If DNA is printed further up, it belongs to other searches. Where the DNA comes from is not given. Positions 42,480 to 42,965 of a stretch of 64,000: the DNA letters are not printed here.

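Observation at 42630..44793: Three paralogous precursor ORFs: conserved IDLxWE leader, hypervariable Cys-rich cores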

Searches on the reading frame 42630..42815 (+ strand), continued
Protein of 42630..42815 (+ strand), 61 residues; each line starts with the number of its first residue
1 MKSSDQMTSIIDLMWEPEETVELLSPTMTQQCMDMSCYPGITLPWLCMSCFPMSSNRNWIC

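Call 46: find_related_loci(query=A4, collection=metagenome_contigs, flank=8000)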
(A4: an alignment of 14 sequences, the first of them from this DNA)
Query A4 (61 aa) in metagenome_contigs; peptide patterns used: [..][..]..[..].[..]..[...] (x = any residue, [..] = any of these).
95 stretches matched a pattern; 5 encode a relative of the query (tblastn E <= 1e-3); 5 distinct loci.
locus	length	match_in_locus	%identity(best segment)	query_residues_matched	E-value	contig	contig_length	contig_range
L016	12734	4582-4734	34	1-61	2e-7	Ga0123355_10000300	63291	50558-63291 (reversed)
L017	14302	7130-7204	56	2-26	6e-6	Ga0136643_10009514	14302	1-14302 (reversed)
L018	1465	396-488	47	7-37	1e-5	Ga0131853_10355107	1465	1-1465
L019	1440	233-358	35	2-44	4e-5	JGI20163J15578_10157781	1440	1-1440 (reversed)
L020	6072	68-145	50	1-26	5e-5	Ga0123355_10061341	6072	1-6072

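Call 53: find_related_loci(query=A5, collection=genome_contigs, flank=6000)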
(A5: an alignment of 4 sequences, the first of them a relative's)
Query A5 (444 aa) in genome_contigs; peptide patterns used: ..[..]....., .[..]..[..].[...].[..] (x = any residue, [..] = any of these).
239 stretches matched a pattern; 188 encode a relative of the query (tblastn E <= 1e-3); the best 80 are kept; 80 distinct loci.
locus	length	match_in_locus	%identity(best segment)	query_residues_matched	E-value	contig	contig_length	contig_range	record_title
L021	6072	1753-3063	54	1-439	6e-165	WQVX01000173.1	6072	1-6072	MAG: Defluviitaleaceae bacterium isolate Emb289P1bin51 Ga0123355_10061341, whole genome shotgun sequence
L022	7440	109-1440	52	1-443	1e-155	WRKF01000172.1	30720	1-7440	MAG: Defluviitaleaceae bacterium isolate Th196P1bin10 JGI24700J35501_10930870, whole genome shotgun sequence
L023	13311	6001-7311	50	1-438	1e-146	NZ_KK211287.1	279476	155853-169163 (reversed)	Alkaliphilus transvaalensis ATCC 700919 T335DRAFT_scaffold00006.6, whole genome shotgun sequence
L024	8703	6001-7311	49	1-438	4e-145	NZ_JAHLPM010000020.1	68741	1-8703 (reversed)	Tissierella simiarum strain MSJ-40 M40_ctg0020, whole genome shotgun sequence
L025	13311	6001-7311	48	1-438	1e-143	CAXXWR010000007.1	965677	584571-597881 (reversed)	MAG: uncultured Fusibacter sp. isolate 09a0c790-c096-42bb-b34c-29f3d5964584 genome assembly, contig: contig_7, whole gen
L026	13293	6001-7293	48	1-432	7e-144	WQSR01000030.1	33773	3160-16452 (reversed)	MAG: Defluviitaleaceae bacterium isolate Co191P3bin17 JGI24695J34938_10000623, whole genome shotgun sequence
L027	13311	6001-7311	48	1-438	2e-141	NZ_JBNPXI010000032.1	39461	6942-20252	Brassicibacter mesophilus strain DSM 24659 Ga0415269_32, whole genome shotgun sequence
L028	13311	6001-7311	48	1-438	2e-141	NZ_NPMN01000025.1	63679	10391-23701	Tissierella sp. P1 contig00025, whole genome shotgun sequence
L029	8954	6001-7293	48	1-432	6e-141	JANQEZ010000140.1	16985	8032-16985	MAG: Clostridia bacterium isolate PL23a_bin.55 k99_6673686, whole genome shotgun sequence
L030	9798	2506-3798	49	1-432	3e-144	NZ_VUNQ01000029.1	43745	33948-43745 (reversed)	Tissierella pigra strain WCA3-693-APC-4 seq29, whole genome shotgun sequence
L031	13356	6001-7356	47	1-442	3e-132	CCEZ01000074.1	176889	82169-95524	Anaerosalibacter sp. ND1 genome assembly Anaerosalibacter massiliensis ND1, contig G347_S1_L001_R1_001_contig_74, whole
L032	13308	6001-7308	45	1-440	4e-132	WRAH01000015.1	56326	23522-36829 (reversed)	MAG: Defluviitaleaceae bacterium isolate Lab288P1bin22 Ga0131853_10000807, whole genome shotgun sequence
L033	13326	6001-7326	30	1-432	3e-64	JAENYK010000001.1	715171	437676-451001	MAG: Halothermothrix sp. isolate B5_bin.9 B5_bin9_NODE_2_length_715171_cov_84.355038, whole genome shotgun sequence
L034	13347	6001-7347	28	1-433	1e-57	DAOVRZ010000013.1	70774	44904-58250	MAG TPA_asm: Halanaerobiales bacterium isolate CSMAG_1614 CSMAG_1614_k141_1291081_length_70774_cov_34.3275, whole genome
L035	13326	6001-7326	29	1-432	6e-54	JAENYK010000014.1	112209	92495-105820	MAG: Halothermothrix sp. isolate B5_bin.9 B5_bin9_NODE_82_length_112209_cov_83.917185, whole genome shotgun sequence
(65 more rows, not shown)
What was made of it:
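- Tried and rejected: A second scan with the rSAM-A alignment found the relatives (call 53).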

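Call 58: search_protein_families(library=pfam, proteins=[L031:4040-4555:+, L031:7250-8419:+, L031:8429-10201:+, L031:2941-3444:+, L031:446-1375:+, L031:1293-2063:+, L031:11548-13344:+, L005:8422-9894:+, L011:10393-11817:+], max_evalue=0.01)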
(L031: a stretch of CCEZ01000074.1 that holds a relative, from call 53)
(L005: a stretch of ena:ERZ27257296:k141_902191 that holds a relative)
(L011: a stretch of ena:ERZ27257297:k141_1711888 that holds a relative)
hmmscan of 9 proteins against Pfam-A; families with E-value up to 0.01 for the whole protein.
L031:4040-4555:+ (171 aa): 1 family
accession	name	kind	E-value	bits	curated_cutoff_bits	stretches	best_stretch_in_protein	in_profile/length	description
PF02163.28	Peptidase_M50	-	4.3e-08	33.2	27.2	1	19-110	4-103/221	Peptidase family M50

L031:7250-8419:+ (389 aa): 1 family
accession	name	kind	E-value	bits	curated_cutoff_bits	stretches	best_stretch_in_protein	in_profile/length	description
PF04951.18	Peptidase_M55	-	1.7e-24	87.1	25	1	63-239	4-182/264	D-aminopeptidase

L031:8429-10201:+ (590 aa): 6 families
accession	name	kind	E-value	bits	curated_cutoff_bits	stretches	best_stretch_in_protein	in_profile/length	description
PF00664.28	ABC_membrane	-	2.7e-24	86.8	28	1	22-291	2-273/274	ABC transporter transmembrane region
PF00005.33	ABC_tran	-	4.5e-23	82.8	25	1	384-548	3-137/137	ABC transporter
PF13304.12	AAA_21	-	1.1e-08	36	27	1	461-579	220-301/304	AAA domain, putative AbiEii toxin, Type IV TA system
PF02463.25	SMC_N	-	6.3e-08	32.8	40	1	392-589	24-210/220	RecF/RecN/SMC N terminal domain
PF15711.10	ILEI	-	0.00074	20.4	27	1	550-586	21-60/90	Interleukin-like EMT inducer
PF13555.12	AAA_29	-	0.00075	19.6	27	1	386-409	16-39/61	P-loop containing region of AAA domain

L031:2941-3444:+ (167 aa): 1 family
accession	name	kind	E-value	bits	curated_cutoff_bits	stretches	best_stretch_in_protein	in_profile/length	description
PF00881.29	Nitroreductase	-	3.5e-15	57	23.5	1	18-160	28-166/167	Nitroreductase family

L031:446-1375:+ (309 aa): 7 families
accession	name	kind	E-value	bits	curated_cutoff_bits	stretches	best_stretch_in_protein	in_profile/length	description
PF00005.33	ABC_tran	-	5.2e-28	98.8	25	1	40-181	3-136/137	ABC transporter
PF13304.12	AAA_21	-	1.9e-08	35.2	27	1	51-73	2-24/304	AAA domain, putative AbiEii toxin, Type IV TA system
PF13476.12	AAA_23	-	0.00024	22.2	27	1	39-68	13-39/201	AAA domain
PF13175.12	AAA_15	-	0.00099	19.3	32.1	0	46-97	24-76/374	AAA ATPase domain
PF02463.25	SMC_N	-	0.0018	18.2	40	0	47-65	23-41/220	RecF/RecN/SMC N terminal domain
PF13555.12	AAA_29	-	0.0076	16.4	27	0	44-68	18-42/61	P-loop containing region of AAA domain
PF13166.12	AAA_13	-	0.0081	15.3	36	0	55-108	23-67/713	AAA domain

L031:1293-2063:+ (256 aa): 0 families

L031:11548-13344:+ (598 aa): 6 families
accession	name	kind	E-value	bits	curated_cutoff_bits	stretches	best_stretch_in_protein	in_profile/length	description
PF03190.21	Thioredox_DsbH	-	4.7e-78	261.2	27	1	10-170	2-162/163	Protein of unknown function, DUF255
PF13899.12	Thioredoxin_7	-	6.3e-11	42.7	27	1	29-93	1-65/83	Thioredoxin-like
PF06917.19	Pectate_lyase_2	-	0.00049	19.3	26.6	0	476-521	405-447/491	Periplasmic pectate lyase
PF00759.25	Glyco_hydro_9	-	0.00057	19.7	27.7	1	414-520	150-273/444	Glycosyl hydrolase family 9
PF13098.12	Thioredoxin_2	-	0.0057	17.4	27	0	42-120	2-85/104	Thioredoxin-like domain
PF07470.19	Glyco_hydro_88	-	0.009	15.5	26.6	0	270-320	69-120/352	Glycosyl Hydrolase Family 88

L005:8422-9894:+ (490 aa): 0 families

L011:10393-11817:+ (474 aa): 0 families

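Call 62: search_solved_structures(query=L020:1753-3069:+, max_evalue=0.001)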
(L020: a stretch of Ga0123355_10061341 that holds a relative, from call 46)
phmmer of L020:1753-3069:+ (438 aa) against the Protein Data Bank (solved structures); distinct sequences matched with E-value up to 0.001: 3.
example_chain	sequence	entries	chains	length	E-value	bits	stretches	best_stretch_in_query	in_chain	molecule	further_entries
5wgg_A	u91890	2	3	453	5.3e-19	71.8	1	96-412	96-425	Radical SAM domain protein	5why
6efn_A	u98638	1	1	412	1.8e-12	50.3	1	100-258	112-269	Sporulation killing factor maturation protein SkfB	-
8wm2_A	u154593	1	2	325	0.00031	23.2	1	97-204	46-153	Fe-S radical SAM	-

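Call 68: search_protein_families(library=pfam, proteins=[L005:8422-9894:+, L013:5021-6901:+], max_evalue=10)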
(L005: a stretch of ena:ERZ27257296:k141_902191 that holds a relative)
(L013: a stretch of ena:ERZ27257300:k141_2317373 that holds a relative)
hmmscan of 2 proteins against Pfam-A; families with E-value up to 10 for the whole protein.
L005:8422-9894:+ (490 aa): 2 families
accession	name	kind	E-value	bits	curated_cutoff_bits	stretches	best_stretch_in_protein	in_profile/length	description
PF04450.18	BSP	-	0.051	13.8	23.8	1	312-355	104-145/207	Peptidase of plants and bacteria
PF16339.10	DUF4969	-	0.12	13.2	31.4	1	1-47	1-45/79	Domain of unknown function (DUF4969)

L013:5021-6901:+ (626 aa): 1 family
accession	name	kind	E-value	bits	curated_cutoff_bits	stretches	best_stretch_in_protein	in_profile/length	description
PF13485.12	Peptidase_MA_2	-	0.026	14.8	32.4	1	561-588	141-168/201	Peptidase MA superfamily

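Call 80: search_protein_families(library=ncbifam, proteins=[L028:6001-7350:+, L023:6001-7350:+, L031:6001-7350:+, L031:4601-5962:+], max_evalue=1e-25)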
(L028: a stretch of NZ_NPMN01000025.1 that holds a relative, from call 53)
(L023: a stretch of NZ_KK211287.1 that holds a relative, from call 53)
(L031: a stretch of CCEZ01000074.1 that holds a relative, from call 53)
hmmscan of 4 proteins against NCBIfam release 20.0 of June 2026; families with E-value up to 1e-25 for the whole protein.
L028:6001-7350:+ (449 aa): 5 families
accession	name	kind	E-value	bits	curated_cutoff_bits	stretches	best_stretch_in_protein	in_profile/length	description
NF038107.1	rSAM_NF038107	equivalog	4.7e-38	131.1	600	1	1-437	1-437/444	Cys-every-fifth radical SAM/SPASM peptide maturase CefB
TIGR04334.1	rSAM_Clo7bot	equivalog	8.6e-34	116.9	600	1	6-436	5-438/440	radical SAM/SPASM domain Clo7bot peptide maturase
TIGR04463.1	rSAM_vs_C_rich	equivalog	2.2e-32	112.4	525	1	8-403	3-396/438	TIGR04463 family radical SAM/SPASM RiPP maturase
NF047865.1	rSAM_PapB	equivalog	1.2e-30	106.9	340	1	98-402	4-317/330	PapB family radical SAM/SPASM ranthipeptide maturase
TIGR04280.1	geopep_mat_rSAM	hypoth_equivalog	6.4e-26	91.3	400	0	47-402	39-393/428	geopeptide radical SAM maturase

L023:6001-7350:+ (449 aa): 5 families
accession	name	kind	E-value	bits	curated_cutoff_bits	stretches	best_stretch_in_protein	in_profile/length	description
NF038107.1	rSAM_NF038107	equivalog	7.3e-38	130.5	600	1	1-436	1-436/444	Cys-every-fifth radical SAM/SPASM peptide maturase CefB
TIGR04334.1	rSAM_Clo7bot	equivalog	1.3e-35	122.9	600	1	5-435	4-437/440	radical SAM/SPASM domain Clo7bot peptide maturase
TIGR04463.1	rSAM_vs_C_rich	equivalog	1.4e-34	119.6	525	1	8-411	3-404/438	TIGR04463 family radical SAM/SPASM RiPP maturase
NF047865.1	rSAM_PapB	equivalog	1.4e-31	110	340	1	98-402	4-317/330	PapB family radical SAM/SPASM ranthipeptide maturase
TIGR04280.1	geopep_mat_rSAM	hypoth_equivalog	1.7e-27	96.5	400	1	47-403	39-394/428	geopeptide radical SAM maturase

L031:6001-7350:+ (449 aa): 5 families
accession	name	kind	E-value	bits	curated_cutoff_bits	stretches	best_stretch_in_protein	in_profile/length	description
TIGR04334.1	rSAM_Clo7bot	equivalog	1.3e-33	116.3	600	1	6-447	6-438/440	radical SAM/SPASM domain Clo7bot peptide maturase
NF038107.1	rSAM_NF038107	equivalog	2.4e-32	112.3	600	1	6-445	7-434/444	Cys-every-fifth radical SAM/SPASM peptide maturase CefB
NF047865.1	rSAM_PapB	equivalog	9.8e-32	110.5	340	1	96-413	3-317/330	PapB family radical SAM/SPASM ranthipeptide maturase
TIGR04463.1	rSAM_vs_C_rich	equivalog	3.8e-30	105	525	1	6-417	2-399/438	TIGR04463 family radical SAM/SPASM RiPP maturase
NF052473.1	rSAM_FlmE_OhkG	exception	1.7e-26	93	500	1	7-444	9-457/481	FlmE/OhkG family radical SAM/SPASM peptide maturase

L031:4601-5962:+ (453 aa): 0 families

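Call 90: search_solved_structures(query=A5, max_evalue=0.01, show_alignments=1)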
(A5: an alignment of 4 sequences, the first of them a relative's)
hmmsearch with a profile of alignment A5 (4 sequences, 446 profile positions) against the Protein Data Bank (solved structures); distinct sequences matched with E-value up to 0.01: 13.
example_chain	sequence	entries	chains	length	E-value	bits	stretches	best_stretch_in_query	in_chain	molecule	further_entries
5wgg_A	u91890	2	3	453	3.4e-21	78.8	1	92-423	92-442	Radical SAM domain protein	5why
6efn_A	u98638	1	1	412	8.6e-15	57.7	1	100-256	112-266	Sporulation killing factor maturation protein SkfB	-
4k36_A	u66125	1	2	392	2.4e-07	33.2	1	106-437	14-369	Anaerobic sulfatase-maturating enzyme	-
4k37_A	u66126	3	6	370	5.3e-07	32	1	106-435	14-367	Anaerobic sulfatase-maturating enzyme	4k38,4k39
2fb2_A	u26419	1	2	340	8.1e-06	28.1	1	96-211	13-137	Molybdenum cofactor biosynthesis protein A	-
1tv7_A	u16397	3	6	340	1.5e-05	27.3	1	96-210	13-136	Molybdenum cofactor biosynthesis protein A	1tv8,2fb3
8wm2_A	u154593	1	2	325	2.9e-05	26.3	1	80-204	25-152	Fe-S radical SAM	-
9gm3_A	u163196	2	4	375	6e-05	25.3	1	104-229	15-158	ChlB radical SAM domain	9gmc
5tgs_A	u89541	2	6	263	0.00085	21.5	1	98-195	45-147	7-carboxy-7-deazaguanine synthase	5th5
7vob_C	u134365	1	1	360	0.0019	20.3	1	113-212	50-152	Cytosylglucuronate decarboxylase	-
7voc_C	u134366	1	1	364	0.002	20.3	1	113-212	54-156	Cytosylglucuronate decarboxylase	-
6q2p_A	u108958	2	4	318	0.0067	18.5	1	90-194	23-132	Radical S-adenosyl methionine domain-containing protein 2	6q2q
5vsl_A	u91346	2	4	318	0.0067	18.5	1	90-194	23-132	Radical S-adenosyl methionine domain-containing protein 2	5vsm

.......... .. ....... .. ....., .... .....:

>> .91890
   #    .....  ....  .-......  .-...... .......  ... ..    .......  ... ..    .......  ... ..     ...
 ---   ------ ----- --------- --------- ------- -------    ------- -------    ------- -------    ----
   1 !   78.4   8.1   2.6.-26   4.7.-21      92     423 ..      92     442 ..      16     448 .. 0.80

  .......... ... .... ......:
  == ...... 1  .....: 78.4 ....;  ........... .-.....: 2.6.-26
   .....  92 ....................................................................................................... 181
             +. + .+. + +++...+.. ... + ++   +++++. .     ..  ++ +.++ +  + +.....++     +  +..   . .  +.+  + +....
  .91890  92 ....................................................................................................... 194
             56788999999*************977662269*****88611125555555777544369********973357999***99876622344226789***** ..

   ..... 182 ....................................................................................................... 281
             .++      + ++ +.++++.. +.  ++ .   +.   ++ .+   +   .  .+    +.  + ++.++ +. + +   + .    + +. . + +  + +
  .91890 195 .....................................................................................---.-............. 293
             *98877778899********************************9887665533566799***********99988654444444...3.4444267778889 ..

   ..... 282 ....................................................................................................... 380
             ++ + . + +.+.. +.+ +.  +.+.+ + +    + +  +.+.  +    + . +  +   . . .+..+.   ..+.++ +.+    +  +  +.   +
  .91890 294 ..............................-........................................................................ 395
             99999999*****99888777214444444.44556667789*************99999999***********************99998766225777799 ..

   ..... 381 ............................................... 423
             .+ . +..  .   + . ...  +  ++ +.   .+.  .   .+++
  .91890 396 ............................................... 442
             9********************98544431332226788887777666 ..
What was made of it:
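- Closest known: SCIFF/ranthipeptides and their maturase CteB. Same: CteB is the best solved-structure match of rSAM-A, E 3e-21 over residues 92-423 (call 90).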

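Call 91: search_solved_structures(query=L020:345-1739:+, max_evalue=0.01)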
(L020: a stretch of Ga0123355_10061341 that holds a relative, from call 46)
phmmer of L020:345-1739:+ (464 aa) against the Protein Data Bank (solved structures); distinct sequences matched with E-value up to 0.01: 9.
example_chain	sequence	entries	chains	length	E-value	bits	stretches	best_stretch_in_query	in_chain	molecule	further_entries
6y1x_A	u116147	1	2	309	5.8e-06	28.7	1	112-265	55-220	Radical SAM domain protein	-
2fb2_A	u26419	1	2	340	9.9e-05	24.7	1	109-225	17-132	Molybdenum cofactor biosynthesis protein A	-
1tv7_A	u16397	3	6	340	0.00012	24.5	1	110-225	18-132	Molybdenum cofactor biosynthesis protein A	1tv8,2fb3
7vob_C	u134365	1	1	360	0.00017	23.9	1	162-285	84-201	Cytosylglucuronate decarboxylase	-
7voc_C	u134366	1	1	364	0.00017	23.9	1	162-285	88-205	Cytosylglucuronate decarboxylase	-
9gm3_A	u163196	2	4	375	0.00067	21.9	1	108-231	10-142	ChlB radical SAM domain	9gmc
7bi7_A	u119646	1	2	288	0.0011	21.3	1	160-278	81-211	FeMo cofactor biosynthesis protein NifB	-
7jmb_A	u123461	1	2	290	0.0011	21.3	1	160-278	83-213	Nitrogenase iron-molybdenum cofactor biosynthesis protein NifB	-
7jma_A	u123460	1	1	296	0.0011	21.2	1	160-278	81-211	Nitrogenase iron-molybdenum cofactor biosynthesis protein NifB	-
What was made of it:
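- rSAM-B has no close structural relative; its best PDB hit has E 6e-6 and covers the generic rSAM core only (call 91). rSAM-B has no close characterised relative (call 91).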

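Call 93: find_encoding_contigs(protein=P0015, flank=9000, max_places=2)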
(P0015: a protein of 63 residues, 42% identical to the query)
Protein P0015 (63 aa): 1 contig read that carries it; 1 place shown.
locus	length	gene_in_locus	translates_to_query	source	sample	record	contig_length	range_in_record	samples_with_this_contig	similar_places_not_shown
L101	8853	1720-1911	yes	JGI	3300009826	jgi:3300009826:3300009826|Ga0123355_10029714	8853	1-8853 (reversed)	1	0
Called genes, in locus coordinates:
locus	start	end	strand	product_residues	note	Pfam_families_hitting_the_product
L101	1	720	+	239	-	?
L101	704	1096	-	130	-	-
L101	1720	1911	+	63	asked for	-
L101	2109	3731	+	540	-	-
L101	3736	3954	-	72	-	-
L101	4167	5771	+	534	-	-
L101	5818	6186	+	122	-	-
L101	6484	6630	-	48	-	-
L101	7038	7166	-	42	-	-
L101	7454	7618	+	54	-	-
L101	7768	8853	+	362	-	?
